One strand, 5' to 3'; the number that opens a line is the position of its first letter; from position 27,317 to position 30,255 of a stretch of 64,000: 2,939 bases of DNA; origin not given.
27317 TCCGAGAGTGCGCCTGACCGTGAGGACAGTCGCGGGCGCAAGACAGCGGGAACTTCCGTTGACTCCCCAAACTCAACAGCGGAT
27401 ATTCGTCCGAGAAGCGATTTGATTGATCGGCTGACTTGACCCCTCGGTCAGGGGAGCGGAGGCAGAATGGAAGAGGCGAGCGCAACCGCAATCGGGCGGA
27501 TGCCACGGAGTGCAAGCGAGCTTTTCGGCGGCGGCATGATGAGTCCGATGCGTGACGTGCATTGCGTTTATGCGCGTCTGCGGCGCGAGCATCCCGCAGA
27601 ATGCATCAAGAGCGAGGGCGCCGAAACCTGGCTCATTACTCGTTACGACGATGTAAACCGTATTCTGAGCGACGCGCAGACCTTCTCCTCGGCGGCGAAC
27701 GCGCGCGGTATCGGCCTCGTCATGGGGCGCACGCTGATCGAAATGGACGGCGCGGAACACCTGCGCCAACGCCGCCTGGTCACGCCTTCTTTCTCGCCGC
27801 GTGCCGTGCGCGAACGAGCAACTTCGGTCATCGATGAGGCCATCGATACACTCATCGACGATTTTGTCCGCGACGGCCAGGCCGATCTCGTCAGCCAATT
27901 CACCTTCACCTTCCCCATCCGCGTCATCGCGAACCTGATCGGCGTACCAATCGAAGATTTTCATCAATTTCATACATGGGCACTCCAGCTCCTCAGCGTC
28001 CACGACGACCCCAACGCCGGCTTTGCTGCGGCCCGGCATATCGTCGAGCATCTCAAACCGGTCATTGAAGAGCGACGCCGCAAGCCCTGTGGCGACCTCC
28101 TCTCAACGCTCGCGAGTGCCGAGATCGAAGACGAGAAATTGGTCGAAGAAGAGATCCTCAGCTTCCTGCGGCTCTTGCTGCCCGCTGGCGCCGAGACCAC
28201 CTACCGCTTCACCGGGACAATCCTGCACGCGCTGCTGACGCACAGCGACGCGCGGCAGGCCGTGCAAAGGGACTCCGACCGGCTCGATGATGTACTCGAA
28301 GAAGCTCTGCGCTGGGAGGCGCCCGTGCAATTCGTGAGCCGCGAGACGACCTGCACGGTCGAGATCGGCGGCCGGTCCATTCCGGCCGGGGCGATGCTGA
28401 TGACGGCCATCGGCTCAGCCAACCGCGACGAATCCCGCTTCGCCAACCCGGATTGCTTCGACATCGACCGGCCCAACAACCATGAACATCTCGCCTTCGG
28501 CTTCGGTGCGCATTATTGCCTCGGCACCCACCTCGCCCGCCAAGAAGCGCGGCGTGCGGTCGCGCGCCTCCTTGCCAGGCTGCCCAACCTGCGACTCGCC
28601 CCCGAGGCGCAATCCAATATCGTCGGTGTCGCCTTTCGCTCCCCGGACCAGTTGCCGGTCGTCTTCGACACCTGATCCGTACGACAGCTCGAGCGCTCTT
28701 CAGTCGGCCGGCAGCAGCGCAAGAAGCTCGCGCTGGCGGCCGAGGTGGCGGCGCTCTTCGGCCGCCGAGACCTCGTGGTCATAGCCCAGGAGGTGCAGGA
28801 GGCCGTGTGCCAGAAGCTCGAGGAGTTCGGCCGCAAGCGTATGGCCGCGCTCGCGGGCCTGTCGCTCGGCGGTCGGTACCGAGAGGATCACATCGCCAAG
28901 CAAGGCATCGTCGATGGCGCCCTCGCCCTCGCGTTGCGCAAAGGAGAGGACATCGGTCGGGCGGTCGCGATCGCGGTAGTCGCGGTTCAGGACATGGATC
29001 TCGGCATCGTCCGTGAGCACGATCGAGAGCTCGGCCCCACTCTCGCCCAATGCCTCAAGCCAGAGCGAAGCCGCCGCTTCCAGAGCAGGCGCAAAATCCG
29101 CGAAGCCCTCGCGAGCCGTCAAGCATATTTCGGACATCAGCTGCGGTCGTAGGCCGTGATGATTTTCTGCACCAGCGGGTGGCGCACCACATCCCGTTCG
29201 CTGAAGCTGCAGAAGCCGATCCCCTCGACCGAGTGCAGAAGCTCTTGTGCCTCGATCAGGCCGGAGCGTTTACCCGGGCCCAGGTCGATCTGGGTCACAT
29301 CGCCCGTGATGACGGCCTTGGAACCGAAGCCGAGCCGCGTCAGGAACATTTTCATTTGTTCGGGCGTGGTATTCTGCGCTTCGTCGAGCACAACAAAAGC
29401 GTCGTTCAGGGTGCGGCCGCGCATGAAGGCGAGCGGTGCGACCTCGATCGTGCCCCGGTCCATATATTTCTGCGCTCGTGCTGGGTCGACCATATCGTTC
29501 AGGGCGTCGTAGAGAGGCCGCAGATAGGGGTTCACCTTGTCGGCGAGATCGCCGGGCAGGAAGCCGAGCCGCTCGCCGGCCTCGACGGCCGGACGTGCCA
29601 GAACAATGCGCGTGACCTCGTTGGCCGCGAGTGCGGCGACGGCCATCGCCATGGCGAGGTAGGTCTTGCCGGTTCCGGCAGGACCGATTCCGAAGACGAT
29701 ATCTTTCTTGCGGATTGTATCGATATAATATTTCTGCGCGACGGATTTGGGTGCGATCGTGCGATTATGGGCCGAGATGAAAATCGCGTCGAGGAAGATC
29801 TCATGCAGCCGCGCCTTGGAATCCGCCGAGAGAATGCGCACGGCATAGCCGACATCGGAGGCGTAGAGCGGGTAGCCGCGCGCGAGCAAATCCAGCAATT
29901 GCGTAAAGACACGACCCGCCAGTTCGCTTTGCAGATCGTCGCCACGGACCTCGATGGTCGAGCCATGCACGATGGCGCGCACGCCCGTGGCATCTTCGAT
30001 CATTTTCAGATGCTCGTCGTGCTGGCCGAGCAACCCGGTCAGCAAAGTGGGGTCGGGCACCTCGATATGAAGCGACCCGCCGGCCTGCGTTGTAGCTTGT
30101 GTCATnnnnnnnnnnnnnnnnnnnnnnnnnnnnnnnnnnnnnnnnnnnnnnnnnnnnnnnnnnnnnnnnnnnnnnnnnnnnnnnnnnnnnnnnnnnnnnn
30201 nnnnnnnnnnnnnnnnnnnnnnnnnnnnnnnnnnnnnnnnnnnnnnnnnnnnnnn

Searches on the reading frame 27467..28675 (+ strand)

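Call 68: search_protein_families(library=pfam, proteins=[window:27467-28675:+], max_evalue=0.0001)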
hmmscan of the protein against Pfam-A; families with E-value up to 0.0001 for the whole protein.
window:27467-28675:+ (402 aa): 1 family
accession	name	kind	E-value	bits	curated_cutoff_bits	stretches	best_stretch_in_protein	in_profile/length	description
PF00067.27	p450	-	9.1e-33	114.2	22.8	1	189-371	213-431/462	Cytochrome P450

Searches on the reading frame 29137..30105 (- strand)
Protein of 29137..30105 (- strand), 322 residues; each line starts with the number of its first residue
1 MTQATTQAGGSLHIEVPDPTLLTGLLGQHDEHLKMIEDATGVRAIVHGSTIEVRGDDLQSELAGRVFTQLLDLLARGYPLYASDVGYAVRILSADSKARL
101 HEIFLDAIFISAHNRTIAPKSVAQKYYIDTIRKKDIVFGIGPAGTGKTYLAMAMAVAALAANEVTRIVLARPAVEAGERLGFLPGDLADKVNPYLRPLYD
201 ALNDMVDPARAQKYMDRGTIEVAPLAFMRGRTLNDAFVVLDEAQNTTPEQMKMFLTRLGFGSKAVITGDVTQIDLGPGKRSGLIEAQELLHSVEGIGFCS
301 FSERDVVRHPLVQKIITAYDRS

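Call 9: search_protein_families(library=pfam, proteins=[window:29137-30105:-], max_evalue=0.001)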
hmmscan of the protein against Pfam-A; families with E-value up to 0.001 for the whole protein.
window:29137-30105:- (322 aa): 5 families
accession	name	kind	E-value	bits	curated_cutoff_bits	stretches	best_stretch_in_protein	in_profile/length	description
PF02562.22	PhoH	-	6.6e-96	320.1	27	1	117-320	2-205/205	PhoH-like protein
PF13604.12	AAA_30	-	3.7e-07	30.5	27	1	124-273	6-128/191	AAA domain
PF13245.12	AAA_19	-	1.7e-06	28.7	25.1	1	127-273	4-129/134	AAA domain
PF01695.23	IstB_IS21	-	3.9e-06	27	24.1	1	115-164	73-122/238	IstB-like ATP binding protein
PF00270.35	DEAD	-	0.00064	19.9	26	0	123-169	3-50/167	DEAD/DEAH box helicase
